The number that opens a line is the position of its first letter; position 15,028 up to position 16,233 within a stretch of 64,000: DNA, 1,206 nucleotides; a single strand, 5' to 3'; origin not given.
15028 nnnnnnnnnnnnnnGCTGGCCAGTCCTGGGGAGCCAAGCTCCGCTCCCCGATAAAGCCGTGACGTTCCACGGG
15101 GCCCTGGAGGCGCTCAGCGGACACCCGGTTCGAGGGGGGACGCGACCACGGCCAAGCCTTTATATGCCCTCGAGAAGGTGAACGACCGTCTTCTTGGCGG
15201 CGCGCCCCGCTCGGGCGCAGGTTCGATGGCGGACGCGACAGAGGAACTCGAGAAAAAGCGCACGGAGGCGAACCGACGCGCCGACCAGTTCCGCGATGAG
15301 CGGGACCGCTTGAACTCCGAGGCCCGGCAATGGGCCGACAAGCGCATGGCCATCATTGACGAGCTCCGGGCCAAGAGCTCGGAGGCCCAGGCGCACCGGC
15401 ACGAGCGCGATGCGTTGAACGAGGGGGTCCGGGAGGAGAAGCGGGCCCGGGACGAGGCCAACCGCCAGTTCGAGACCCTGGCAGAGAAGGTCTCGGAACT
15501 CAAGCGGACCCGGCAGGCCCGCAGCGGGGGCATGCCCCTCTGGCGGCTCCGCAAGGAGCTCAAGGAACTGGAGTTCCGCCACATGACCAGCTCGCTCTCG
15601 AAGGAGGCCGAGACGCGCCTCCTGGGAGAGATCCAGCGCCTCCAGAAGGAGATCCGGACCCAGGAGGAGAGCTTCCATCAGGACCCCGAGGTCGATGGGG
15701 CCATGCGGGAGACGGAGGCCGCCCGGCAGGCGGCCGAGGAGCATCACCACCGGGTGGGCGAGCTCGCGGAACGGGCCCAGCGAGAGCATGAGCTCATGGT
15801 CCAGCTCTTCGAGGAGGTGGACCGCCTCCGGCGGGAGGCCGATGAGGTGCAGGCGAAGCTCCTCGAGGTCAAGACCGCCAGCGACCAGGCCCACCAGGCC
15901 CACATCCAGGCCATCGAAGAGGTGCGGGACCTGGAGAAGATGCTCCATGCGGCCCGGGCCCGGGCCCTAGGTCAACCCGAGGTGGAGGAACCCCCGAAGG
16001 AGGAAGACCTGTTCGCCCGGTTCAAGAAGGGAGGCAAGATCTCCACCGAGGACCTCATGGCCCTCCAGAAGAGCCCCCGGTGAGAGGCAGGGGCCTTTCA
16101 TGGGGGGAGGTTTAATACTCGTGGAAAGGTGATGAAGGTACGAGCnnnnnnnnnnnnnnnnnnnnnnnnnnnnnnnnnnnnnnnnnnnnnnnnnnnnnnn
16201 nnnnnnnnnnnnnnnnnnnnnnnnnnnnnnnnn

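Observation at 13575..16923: HerA-like ATPase / COG1340 coiled-coil / V4R / Roadblock gene cluster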

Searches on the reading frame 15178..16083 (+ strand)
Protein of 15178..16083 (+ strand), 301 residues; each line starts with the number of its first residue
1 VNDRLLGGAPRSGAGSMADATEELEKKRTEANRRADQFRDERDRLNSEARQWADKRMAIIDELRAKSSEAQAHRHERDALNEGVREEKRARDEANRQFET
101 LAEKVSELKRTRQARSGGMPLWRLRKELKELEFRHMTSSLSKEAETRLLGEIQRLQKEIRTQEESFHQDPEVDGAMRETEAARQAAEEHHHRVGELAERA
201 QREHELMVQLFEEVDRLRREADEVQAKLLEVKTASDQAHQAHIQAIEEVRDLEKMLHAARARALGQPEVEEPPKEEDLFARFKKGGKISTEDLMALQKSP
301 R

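Call 4: search_protein_families(library=ncbifam, proteins=[window:15178-16083:+], max_evalue=0.01)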
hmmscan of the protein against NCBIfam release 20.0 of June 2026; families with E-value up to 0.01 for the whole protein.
window:15178-16083:+ (301 aa): 3 families
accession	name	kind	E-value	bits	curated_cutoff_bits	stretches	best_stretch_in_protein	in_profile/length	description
NF045487.1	ASRP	equivalog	0.0031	16.2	300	0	123-257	136-273/593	archaea-specific SMC-related protein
NF003034.1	PRK03918.1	equivalog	0.0042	15.1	700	1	21-254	195-419/878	DNA double-strand break repair ATPase Rad50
NF041035.1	Rad50_Halo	equivalog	0.0044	15.4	1000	1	19-262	206-441/883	DNA double-strand break repair ATPase Rad50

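Call 5: search_protein_families(library=pfam, proteins=[window:15178-16083:+], max_evalue=0.01)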
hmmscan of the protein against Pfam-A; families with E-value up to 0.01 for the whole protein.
window:15178-16083:+ (301 aa): 1 family
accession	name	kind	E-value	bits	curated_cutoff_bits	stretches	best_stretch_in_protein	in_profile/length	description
PF23435.1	DUF7121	-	1e-34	120.8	29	1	28-299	34-304/307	Family of unknown function (DUF7121)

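Call 33: search_solved_structures(query=window:15226-16083:+, max_evalue=0.01)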
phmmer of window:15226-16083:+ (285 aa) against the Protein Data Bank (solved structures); distinct sequences matched with E-value up to 0.01: 0.

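Call 35: search_protein_families(library=padloc, proteins=[window:15226-16083:+], max_evalue=0.01)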
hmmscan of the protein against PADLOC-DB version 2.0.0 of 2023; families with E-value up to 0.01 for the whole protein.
window:15226-16083:+ (285 aa): 1 family
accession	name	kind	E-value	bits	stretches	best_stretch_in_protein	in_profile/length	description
PDLC00551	JetC2|JetC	-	0.0072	12.2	1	4-254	749-1000/1365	DUF3584 domain; MukB-like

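Call 40: search_protein_representatives(protein=window:15226-16083:+)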
Query: 285 residues. Proteins with E-value up to 0.001 (for the whole library): 577; up to 1e-10: 186; up to 1e-30: 35. The best 150 are listed.
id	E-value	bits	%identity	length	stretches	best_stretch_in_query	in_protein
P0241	1.7e-93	329.5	61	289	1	1-283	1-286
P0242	6.9e-54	199.8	44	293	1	3-283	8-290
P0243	1.3e-51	192.3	41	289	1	2-283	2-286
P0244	5.8e-49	183.6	38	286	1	6-283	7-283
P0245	1.2e-47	179.3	62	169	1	120-283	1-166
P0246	1.9e-47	178.6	43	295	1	7-283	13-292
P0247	3.4e-45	171.3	38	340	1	5-283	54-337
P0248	5.5e-45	170.6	38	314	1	10-283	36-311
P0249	1.1e-44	169.6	36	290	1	5-283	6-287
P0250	1.2e-44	169.5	40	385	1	7-283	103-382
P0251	5.4e-44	167.3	40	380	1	3-282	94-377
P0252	1.4e-43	166.0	41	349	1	7-282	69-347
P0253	2.5e-43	165.2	39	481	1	6-283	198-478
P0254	2.9e-43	165.0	38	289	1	2-283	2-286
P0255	2.6e-42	161.9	38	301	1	7-283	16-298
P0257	2.3e-40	155.5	38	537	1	3-282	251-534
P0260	4.5e-39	151.2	33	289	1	5-283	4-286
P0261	2.1e-38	149.0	41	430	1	6-282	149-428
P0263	6.1e-38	147.5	39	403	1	5-281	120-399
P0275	1.0e-30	123.8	34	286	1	7-283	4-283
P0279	9.8e-30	120.7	31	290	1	4-283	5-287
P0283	2.5e-28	116.1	41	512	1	21-212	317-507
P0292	7.6e-26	107.9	31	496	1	3-283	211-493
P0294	1.7e-25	106.8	27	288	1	8-283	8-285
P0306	1.3e-22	97.4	28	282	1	7-283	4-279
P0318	1.2e-19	87.6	28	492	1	13-282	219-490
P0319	3.1e-19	86.2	32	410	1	6-283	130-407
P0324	4.3e-18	82.5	23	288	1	7-283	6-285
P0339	3.4e-16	76.3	27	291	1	11-280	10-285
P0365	6.4e-14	68.9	25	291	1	4-277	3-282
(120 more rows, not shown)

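Call 42: list_cluster_members(proteins=[P0243, P0244, P0260, P0275, P0279, P0294, P0306, P0324, P0339, P0365])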
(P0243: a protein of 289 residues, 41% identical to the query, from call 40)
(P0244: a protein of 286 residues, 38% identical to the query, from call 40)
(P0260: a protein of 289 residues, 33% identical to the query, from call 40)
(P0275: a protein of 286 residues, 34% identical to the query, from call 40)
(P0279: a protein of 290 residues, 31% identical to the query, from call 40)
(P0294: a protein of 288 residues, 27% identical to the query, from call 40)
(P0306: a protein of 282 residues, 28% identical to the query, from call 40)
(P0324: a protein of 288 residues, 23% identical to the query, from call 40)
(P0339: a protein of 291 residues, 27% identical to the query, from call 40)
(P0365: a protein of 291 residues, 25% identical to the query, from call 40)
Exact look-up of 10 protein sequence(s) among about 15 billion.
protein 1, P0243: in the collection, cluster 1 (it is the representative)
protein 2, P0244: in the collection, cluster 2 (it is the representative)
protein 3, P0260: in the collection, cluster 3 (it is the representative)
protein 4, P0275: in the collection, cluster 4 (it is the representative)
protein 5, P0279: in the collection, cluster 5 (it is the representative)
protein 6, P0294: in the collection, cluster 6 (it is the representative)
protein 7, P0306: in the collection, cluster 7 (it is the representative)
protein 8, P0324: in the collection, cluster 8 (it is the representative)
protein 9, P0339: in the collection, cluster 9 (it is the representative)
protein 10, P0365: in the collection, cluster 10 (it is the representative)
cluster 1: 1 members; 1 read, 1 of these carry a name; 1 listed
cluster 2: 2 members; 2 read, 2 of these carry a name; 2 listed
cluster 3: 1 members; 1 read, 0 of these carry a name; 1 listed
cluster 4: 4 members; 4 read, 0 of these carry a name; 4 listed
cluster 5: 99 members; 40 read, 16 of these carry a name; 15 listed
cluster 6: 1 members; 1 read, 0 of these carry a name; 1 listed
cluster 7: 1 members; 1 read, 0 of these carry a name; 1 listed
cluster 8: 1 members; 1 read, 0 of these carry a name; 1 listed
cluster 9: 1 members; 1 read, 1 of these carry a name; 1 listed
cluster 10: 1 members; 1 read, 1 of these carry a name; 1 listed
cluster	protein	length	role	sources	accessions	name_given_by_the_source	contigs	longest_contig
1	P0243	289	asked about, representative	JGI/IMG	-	uncharacterized coiled-coil DUF342 family protein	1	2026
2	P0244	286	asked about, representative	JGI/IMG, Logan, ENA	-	uncharacterized coiled-coil DUF342 family protein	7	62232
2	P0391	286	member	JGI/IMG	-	uncharacterized coiled-coil DUF342 family protein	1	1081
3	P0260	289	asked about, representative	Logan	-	-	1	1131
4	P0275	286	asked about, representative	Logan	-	-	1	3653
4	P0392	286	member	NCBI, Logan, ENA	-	-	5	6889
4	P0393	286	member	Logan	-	-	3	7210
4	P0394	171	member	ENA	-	-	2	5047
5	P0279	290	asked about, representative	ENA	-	-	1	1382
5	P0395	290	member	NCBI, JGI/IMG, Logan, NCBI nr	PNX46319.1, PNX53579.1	MAG: hypothetical protein BV459_06610 [Thermoplasmata archaeon M11B2D]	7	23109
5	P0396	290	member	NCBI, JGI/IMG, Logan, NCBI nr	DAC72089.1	MAG TPA: hypothetical protein DSN98_06950 [Thermoplasmata archaeon] | uncharacterized coiled-coil DUF342 family protein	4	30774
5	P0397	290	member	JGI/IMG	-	uncharacterized coiled-coil DUF342 family protein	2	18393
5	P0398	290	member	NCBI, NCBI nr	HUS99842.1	MAG TPA: hypothetical protein VMY59_05940 [Candidatus Thermoplasmatota archaeon] | hypothetical protein [Candidatus Thermoplasmatota archaeon]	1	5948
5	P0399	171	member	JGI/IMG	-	uncharacterized coiled-coil DUF342 family protein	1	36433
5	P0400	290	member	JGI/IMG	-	uncharacterized coiled-coil DUF342 family protein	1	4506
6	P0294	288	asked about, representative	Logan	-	-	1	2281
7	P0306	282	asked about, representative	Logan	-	-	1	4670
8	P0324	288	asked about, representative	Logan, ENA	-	-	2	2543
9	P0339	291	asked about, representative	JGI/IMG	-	uncharacterized coiled-coil DUF342 family protein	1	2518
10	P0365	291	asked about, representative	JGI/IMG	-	phosphoserine phosphatase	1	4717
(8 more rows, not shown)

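Call 45: find_homologous_proteins(query=A3, max_evalue=0.00001)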
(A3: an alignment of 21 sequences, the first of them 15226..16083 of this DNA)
Query A3 (21 sequences) (285 aa, profile of the alignment): 612 proteins with E <= 0.00001 among 8000 candidates; the best 120 are listed.
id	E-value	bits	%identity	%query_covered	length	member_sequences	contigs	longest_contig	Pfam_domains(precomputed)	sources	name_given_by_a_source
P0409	1.7e-95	338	42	99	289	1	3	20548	PF23435.3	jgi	-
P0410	3.9e-95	337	42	98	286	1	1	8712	PF23435.3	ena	-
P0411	1.3e-94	335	38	99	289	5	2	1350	PF23435.3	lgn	-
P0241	1.7e-93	331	60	99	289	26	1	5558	PF23435.3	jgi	jgi:uncharacterized coiled-coil DUF342 family protein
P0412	3.9e-93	330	60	99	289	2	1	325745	PF23435.3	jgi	jgi:uncharacterized coiled-coil DUF342 family protein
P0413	6.5e-93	329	41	100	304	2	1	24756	PF23435.3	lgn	-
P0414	6.8e-93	329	44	94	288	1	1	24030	PF23435.3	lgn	-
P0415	9.4e-93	329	59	99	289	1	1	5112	PF23435.3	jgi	jgi:uncharacterized coiled-coil DUF342 family protein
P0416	1.4e-92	328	59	99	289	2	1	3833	PF23435.3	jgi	jgi:uncharacterized coiled-coil DUF342 family protein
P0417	1.9e-92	328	39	99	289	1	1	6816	PF23435.3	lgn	-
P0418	2.1e-92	328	59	99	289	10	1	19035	PF23435.3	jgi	jgi:uncharacterized coiled-coil DUF342 family protein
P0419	2.2e-92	328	60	99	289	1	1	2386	PF23435.3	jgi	jgi:uncharacterized coiled-coil DUF342 family protein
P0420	2.5e-92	327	60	99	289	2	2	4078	PF23435.3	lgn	-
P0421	2.9e-92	327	42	98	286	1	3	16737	PF23435.3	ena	-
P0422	3.5e-92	327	45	97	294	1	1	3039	PF23435.3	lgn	-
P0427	3.4e-91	324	42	99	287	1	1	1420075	PF23435.3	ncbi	ncbi:MAG: phosphoserine phosphatase, partial [Methanobacteriota archaeon]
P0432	1.7e-90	321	40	98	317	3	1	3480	PF24161.2,PF23435.3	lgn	-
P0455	2.4e-86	308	43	99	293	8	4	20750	PF23435.3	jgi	-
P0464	8.9e-86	306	43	100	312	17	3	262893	PF23435.3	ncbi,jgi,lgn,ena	jgi:uncharacterized coiled-coil DUF342 family protein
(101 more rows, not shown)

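Call 46: find_encoding_contigs(protein=P0427, flank=7000, max_places=2)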
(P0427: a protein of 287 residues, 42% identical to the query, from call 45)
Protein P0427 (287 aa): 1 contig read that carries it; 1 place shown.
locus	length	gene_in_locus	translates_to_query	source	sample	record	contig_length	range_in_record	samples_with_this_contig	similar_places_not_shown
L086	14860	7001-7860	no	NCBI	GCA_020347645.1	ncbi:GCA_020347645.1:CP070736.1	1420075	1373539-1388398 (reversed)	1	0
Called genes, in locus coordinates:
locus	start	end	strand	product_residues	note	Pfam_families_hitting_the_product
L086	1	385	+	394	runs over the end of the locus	-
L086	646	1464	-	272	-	PF13349:DUF4097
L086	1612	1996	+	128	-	PF00155:Aminotran_1_2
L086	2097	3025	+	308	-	PF01073:3Beta_HSD, PF01370:Epimerase, PF02719:Polysacc_synt_2, PF04321:RmlD_sub_bind, PF07993:NAD_binding_4, PF13460:NAD_binding_10, PF16363:GDP_Man_Dehyd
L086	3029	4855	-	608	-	PF02350:Epimerase_2 (weak), PF04464:Glyphos_transf, PF05159:Capsule_synth (faint)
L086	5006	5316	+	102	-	-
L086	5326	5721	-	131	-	PF12840:HTH_20, PF13412:HTH_24 (weak)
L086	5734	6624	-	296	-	PF17032:Zn_ribbon_15 (faint), PF10005:Zn_ribbon_DZR_6 (faint), PF13240:Zn_Ribbon_1 (weak), PF13248:Zn_ribbon_3 (faint), PF18912:DZR_2 (faint), PF23455:DUF7129 (faint), PF12773:DZR (weak)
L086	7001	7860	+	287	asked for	PF23435:DUF7121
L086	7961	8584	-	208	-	PF07969:Amidohydro_3 (weak), PF01979:Amidohydro_1 (weak)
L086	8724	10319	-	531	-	PF01943:Polysacc_synt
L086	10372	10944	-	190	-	PF00155:Aminotran_1_2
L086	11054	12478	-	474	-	PF06253:MTTB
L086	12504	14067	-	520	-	-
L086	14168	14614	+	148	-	PF01300:Sua5_yciO_yrdC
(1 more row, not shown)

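Call 47: find_encoding_contigs(protein=P0464, flank=7000, max_places=2)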
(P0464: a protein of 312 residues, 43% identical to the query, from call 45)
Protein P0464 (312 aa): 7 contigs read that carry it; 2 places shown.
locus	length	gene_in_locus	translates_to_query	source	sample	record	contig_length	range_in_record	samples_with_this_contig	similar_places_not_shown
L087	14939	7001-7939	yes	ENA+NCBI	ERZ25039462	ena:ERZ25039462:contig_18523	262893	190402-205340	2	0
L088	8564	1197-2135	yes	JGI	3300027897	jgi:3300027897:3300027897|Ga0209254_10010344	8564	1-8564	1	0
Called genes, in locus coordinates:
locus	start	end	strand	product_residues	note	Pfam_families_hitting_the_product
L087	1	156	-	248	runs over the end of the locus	PF04967:HTH_10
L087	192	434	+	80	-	-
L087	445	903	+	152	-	PF14329:DUF4386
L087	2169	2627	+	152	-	-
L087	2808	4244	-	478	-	PF00206:Lyase_1, PF10397:ADSL_C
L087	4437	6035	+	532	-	PF07088:GvpD_P-loop, PF06745:ATPase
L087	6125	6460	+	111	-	-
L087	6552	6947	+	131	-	-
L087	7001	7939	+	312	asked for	PF23435:DUF7121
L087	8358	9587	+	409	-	PF02881:SRP54_N (weak), PF00448:SRP54, PF02978:SRP_SPB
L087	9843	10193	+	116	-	PF04013:Methyltrn_RNA_2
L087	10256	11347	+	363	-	PF00072:Response_reg, PF00989:PAS, PF08448:PAS_4 (weak), PF13426:PAS_9, PF08447:PAS_3, PF13188:PAS_8, PF13426:PAS_9 (weak)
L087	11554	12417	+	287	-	PF08448:PAS_4 (weak), PF13426:PAS_9 (faint), PF02518:HATPase_c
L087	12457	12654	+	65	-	PF09889:DUF2116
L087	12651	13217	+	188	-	PF01467:CTP_transf_like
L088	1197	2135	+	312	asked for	PF23435:DUF7121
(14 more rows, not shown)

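Call 50: find_encoding_contigs(protein=P0414, flank=6000, max_places=1)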
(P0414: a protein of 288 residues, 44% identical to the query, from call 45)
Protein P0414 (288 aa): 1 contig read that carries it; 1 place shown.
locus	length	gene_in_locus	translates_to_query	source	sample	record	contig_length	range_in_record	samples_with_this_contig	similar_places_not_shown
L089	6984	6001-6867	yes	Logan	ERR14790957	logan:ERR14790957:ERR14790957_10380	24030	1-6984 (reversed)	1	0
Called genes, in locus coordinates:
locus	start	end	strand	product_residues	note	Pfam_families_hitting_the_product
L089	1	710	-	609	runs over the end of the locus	PF00221:Lyase_aromatic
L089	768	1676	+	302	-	PF23023:Anti-Pycsar_Apyc1, PF00753:Lactamase_B (weak), PF12706:Lactamase_B_2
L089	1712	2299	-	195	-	PF01381:HTH_3, PF12844:HTH_19, PF13560:HTH_31, PF00571:CBS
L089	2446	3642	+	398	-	PF01941:AdoMet_Synthase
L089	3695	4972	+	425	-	PF00464:SHMT, PF00155:Aminotran_1_2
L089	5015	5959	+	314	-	PF01370:Epimerase, PF16363:GDP_Man_Dehyd (weak), PF08338:DUF1731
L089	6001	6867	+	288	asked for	PF23435:DUF7121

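Call 51: find_encoding_contigs(protein=P0455, flank=6000, max_places=1)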
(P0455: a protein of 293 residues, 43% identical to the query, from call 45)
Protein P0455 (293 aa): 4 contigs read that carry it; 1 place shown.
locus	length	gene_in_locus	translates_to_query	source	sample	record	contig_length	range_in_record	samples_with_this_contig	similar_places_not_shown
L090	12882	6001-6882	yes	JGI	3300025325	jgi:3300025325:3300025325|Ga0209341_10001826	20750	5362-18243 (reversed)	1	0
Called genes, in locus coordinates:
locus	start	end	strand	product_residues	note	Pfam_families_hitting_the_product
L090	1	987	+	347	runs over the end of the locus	PF12679:ABC2_membrane_2, PF12730:ABC2_membrane_4 (weak), PF01061:ABC2_membrane (weak), PF12698:ABC2_membrane_3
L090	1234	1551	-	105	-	-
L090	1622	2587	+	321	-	PF23023:Anti-Pycsar_Apyc1, PF00753:Lactamase_B, PF13691:Lactamase_B_4 (faint), PF12706:Lactamase_B_2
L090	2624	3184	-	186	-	PF12844:HTH_19 (weak), PF13560:HTH_31, PF01381:HTH_3, PF00571:CBS (faint)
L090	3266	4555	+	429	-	PF01941:AdoMet_Synthase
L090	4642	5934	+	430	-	PF00464:SHMT, PF01212:Beta_elim_lyase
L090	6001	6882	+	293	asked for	PF23435:DUF7121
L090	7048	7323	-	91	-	-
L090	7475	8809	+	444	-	PF02881:SRP54_N, PF00448:SRP54, PF13401:AAA_22 (weak), PF02978:SRP_SPB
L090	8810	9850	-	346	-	PF04014:MazE_antitoxin (weak), PF01895:PhoU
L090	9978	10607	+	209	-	PF01865:PhoU_div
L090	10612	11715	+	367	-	PF01384:PHO4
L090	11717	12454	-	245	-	PF00705:PCNA_N, PF02144:Rad1 (faint), PF02747:PCNA_C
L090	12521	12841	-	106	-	PF01096:Zn_ribbon_TFIIS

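Call 52: find_encoding_contigs(protein=P0413, flank=6000, max_places=1)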
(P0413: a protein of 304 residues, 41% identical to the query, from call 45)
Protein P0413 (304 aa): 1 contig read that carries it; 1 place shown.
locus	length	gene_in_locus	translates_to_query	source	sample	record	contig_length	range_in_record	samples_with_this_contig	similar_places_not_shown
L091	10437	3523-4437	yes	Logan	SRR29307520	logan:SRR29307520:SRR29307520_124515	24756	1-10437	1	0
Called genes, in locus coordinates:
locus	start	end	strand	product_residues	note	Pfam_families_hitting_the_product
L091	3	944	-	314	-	?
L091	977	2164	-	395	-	PF13692:Glyco_trans_1_4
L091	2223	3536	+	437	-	PF00464:SHMT, PF00155:Aminotran_1_2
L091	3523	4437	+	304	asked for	PF23435:DUF7121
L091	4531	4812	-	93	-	PF20068:Amphi-Trp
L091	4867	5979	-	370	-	PF13439:Glyco_transf_4, PF13579:Glyco_trans_4_4 (weak), PF20706:GT4-conflict, PF00534:Glycos_transf_1, PF13692:Glyco_trans_1_4, PF13524:Glyco_trans_1_2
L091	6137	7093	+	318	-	PF01522:Polysacc_deac_1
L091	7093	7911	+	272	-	PF00551:Formyl_trans_N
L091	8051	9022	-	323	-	-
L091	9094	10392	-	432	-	PF09721:Exosortase_EpsH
